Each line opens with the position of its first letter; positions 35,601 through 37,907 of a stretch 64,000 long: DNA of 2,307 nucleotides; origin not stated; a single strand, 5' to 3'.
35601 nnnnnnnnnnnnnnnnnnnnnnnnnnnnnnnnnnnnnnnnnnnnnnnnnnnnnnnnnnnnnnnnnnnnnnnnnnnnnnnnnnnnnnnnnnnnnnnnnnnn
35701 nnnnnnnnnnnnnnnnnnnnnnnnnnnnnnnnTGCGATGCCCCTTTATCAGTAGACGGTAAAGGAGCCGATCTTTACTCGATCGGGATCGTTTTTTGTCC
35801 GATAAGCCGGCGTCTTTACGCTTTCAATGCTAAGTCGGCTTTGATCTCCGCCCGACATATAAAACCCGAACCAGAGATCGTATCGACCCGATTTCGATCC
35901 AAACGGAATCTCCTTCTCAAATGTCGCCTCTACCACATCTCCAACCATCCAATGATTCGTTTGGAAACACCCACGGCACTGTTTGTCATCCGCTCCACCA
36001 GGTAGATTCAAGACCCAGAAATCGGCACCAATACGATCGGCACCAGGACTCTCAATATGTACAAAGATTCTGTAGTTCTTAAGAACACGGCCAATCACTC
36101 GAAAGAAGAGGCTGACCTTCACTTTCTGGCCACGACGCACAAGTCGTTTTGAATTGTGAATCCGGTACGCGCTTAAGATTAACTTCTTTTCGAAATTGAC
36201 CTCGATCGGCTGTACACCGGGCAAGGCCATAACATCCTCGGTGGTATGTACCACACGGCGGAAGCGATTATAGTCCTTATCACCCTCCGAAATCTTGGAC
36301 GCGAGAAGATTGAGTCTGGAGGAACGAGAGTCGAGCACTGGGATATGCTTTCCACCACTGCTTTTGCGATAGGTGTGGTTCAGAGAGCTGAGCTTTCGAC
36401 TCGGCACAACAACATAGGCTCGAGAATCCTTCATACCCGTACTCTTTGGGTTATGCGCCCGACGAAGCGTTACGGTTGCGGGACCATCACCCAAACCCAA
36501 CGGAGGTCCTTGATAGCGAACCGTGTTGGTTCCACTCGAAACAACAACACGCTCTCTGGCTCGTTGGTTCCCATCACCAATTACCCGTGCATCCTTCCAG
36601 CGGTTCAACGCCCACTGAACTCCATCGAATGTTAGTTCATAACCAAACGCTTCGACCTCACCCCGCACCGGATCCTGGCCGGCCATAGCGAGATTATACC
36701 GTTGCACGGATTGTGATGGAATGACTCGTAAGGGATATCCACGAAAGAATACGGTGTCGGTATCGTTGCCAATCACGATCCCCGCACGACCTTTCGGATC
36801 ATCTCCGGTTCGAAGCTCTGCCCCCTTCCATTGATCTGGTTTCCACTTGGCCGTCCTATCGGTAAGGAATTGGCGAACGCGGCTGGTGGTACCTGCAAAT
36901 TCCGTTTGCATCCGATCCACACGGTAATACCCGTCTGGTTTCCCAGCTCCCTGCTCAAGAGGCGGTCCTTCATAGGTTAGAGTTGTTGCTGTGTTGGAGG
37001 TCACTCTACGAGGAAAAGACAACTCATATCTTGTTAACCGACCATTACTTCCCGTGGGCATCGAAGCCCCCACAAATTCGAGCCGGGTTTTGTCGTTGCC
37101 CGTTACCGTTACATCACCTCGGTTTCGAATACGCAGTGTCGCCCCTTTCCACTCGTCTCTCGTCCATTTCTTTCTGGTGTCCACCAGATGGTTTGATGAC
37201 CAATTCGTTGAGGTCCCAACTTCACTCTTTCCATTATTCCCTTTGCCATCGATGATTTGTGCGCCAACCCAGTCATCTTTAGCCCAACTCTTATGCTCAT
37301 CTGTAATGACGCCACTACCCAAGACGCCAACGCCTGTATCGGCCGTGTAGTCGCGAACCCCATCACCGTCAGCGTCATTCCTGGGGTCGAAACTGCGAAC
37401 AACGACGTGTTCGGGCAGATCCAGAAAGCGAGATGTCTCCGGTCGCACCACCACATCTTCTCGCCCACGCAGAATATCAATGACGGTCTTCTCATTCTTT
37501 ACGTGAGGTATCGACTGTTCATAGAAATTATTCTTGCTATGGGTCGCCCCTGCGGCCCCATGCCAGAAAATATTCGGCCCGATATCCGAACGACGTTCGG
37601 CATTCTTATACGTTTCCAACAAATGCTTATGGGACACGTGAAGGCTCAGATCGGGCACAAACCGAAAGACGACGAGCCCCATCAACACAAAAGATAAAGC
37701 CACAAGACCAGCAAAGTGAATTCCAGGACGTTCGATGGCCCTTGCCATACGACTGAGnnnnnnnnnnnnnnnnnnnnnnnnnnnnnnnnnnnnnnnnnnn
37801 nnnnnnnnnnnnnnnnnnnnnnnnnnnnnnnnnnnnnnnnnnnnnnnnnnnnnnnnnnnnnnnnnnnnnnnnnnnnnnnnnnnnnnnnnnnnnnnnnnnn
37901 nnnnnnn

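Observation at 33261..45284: Orphan MCE protein, 1818-aa GT-C-like giant, prepilin peptidase and histidine kinase in one co-directional cluster, divergent from a pilin gene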

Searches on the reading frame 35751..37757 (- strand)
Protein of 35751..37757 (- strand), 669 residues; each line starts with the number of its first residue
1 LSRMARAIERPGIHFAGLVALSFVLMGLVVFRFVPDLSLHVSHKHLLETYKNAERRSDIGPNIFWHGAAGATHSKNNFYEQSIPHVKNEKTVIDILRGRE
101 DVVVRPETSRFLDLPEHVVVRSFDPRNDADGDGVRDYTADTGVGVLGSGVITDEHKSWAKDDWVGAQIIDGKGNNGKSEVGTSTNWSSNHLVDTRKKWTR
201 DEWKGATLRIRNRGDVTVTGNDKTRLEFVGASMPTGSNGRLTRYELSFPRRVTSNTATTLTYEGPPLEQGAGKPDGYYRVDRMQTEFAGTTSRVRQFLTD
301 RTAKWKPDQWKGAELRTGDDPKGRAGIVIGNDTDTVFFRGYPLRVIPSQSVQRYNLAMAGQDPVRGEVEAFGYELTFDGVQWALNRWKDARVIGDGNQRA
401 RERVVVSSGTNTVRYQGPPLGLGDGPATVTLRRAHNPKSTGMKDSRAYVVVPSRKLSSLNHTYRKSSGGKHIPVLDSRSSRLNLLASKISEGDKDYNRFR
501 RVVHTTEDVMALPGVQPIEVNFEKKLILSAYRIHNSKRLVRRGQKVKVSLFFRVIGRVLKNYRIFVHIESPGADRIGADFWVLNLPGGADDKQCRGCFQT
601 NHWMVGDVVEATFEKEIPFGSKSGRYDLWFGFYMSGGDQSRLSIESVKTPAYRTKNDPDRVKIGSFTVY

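Call 37: find_homologous_proteins(query=A2, max_evalue=1e-8)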
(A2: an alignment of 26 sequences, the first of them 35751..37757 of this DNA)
Query A2 (26 sequences) (669 aa, profile of the alignment): 1 proteins with E <= 1e-8 among 8000 candidates.
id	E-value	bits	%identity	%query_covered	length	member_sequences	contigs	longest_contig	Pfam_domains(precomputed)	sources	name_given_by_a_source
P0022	1.1e-13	69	27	23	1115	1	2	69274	PF10131.16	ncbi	-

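Call 51: predict_structure(alignment_id=A5)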
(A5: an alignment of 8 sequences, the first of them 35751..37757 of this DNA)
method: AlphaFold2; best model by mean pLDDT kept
length: 669 residues; sequences in the alignment: 8
mean_pLDDT: 49.2   pTM: 0.42
mean pLDDT of the five models: 49.2, 49.1, 47.1, 46.2, 44.1
residues with pLDDT >= 90: 6; 70-90: 183; 50-70: 88; < 50: 392
segments of 3 or more residues with pLDDT < 50: 1-4, 59-86, 98-251, 254-444, 582-596
pLDDT, mean of each block of 10 residues (from residue 1): 53 71 77 64 68 59 39 33 51 59 31 33 38 36 27 27 24 23 26 37 43 28 27 26 33 44 37 25 25 22 27 28 27 33 33 29 32 28 25 25 23 27 29 24 51 77 73 76 74 72 72 87 89 78 85 85 81 62 42 53 81 81 86 73 84 79 87
secondary structure, 60 per line:
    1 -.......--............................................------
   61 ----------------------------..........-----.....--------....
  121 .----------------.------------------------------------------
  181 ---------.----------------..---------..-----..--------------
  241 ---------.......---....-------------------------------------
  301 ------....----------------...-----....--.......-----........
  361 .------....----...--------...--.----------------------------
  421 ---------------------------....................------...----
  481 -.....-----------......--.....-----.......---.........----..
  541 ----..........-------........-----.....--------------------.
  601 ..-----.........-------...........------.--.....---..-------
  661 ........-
elements in order: H2-8 H11-54 H89-98 E104-108 E117-121 E250-256 E260-263 H307-310 E327-329 E335-338 E341-347 E353-361 E368-371 E376-378 E448-452 H453-467 E474-476 E482-486 H498-502 H506-510 E516-522 E526-534 E545-554 E562-569 E575-579 E608-616 E624-634 E644-648 E661-668

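Call 59: fold_search(model_id=the predicted structure, library=pdb)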
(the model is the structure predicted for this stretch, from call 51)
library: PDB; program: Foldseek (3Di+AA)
matches with E <= 10: 1970; with E <= 0.001: 43
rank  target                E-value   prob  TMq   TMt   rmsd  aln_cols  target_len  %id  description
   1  5kwy_D                5.7e-05  1.00  0.15  0.62   5.1       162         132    9  Structure of human NPC1 middle lumenal domain bound to NPC2 (released 2016-08-24)
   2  1nep                  6.3e-05  1.00  0.15  0.61   5.8       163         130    9  Crystal Structure Analysis of the Bovine NPC2 (Niemann-Pick C2) Protein (released 2003-01-28)
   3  5hno_B                6.7e-05  1.00  0.15  0.54   6.6       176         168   12  The structure of the kdo-capped saccharide binding subunit of the O-12 specific ABC transporter, Wzt (released 2016-03-09)
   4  5kwy_C                7.9e-05  1.00  0.15  0.63   5.1       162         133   10  Structure of human NPC1 middle lumenal domain bound to NPC2 (released 2016-08-24)
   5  3wea_A                8.8e-05  1.00  0.14  0.54   7.1       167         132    9  Crystal structure of a Niemann-Pick type C2 protein from Japanese carpenter ant (released 2014-02-05)
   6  6r4n_E                9.9e-05  1.00  0.14  0.48   8.4       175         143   12  Crystal structure of S. cerevisia Niemann-Pick type C protein NPC2 with ergosterol bound (released 2019-09-25)
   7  2r5o_A                1.0e-04  1.00  0.16  0.52   6.3       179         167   13  Crystal structure of the C-terminal domain of wzt (released 2007-12-25)
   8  6r4m_B                1.2e-04  1.00  0.14  0.50   8.0       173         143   11  Crystal structure of S. cerevisia Niemann-Pick type C protein NPC2 (released 2019-09-25)
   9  6r4n_B                1.3e-04  1.00  0.13  0.46   8.1       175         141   13  Crystal structure of S. cerevisia Niemann-Pick type C protein NPC2 with ergosterol bound (released 2019-09-25)
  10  6r4n_A                1.4e-04  1.00  0.14  0.48   8.3       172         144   13  Crystal structure of S. cerevisia Niemann-Pick type C protein NPC2 with ergosterol bound (released 2019-09-25)
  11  4f38_B                1.5e-04  1.00  0.13  0.38   8.9       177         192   12  Crystal structure of geranylgeranylated RhoA in complex with RhoGDI in its active GPPNHP-bound form (released 2012-05-23)
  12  6r4m_C                2.0e-04  1.00  0.14  0.45   9.3       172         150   11  Crystal structure of S. cerevisia Niemann-Pick type C protein NPC2 (released 2019-09-25)
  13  1hh4_D                2.1e-04  0.99  0.10  0.30   9.5       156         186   14  Rac1-RhoGDI complex involved in NADPH oxidase activation (released 2001-08-28)
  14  6r4m_A                2.4e-04  1.00  0.14  0.51   8.1       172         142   13  Crystal structure of S. cerevisia Niemann-Pick type C protein NPC2 (released 2019-09-25)
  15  5fr1_B                2.7e-04  1.00  0.13  0.42   8.3       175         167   12  Double acetylated RhoGDI-alpha in complex with RhoA-GDP (released 2016-01-13)
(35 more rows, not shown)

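Call 84: search_protein_representatives(alignment_id=A5)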
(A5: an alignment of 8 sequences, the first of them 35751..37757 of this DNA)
Query: 8 sequences, 553 profile positions. Proteins with E-value up to 0.001 (for the whole library): 12459; up to 1e-10: 5024; up to 1e-30: 579. The best 150 are listed.
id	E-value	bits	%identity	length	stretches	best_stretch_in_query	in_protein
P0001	1.1e-220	750.4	-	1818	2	19-553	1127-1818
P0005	6.6e-178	609.2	-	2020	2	16-553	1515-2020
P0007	5.4e-160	550.1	-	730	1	1-553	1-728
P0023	7.7e-143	493.5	-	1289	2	15-552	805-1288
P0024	8.4e-141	486.8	-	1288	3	320-552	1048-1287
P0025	7.8e-140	483.6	-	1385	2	40-553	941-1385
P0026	3.9e-138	478.0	-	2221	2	35-553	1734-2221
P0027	1.2e-134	466.4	-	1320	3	321-552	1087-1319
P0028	2.7e-133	462.0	-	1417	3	320-553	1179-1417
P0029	4.9e-133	461.1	-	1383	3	321-552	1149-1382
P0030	2.8e-131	455.3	-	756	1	28-553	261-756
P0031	5.7e-130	451.0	-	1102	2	321-553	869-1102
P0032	7.0e-127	440.8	-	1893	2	22-553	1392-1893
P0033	1.0e-126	440.3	-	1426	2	320-552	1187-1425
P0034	8.6e-126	437.2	-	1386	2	34-553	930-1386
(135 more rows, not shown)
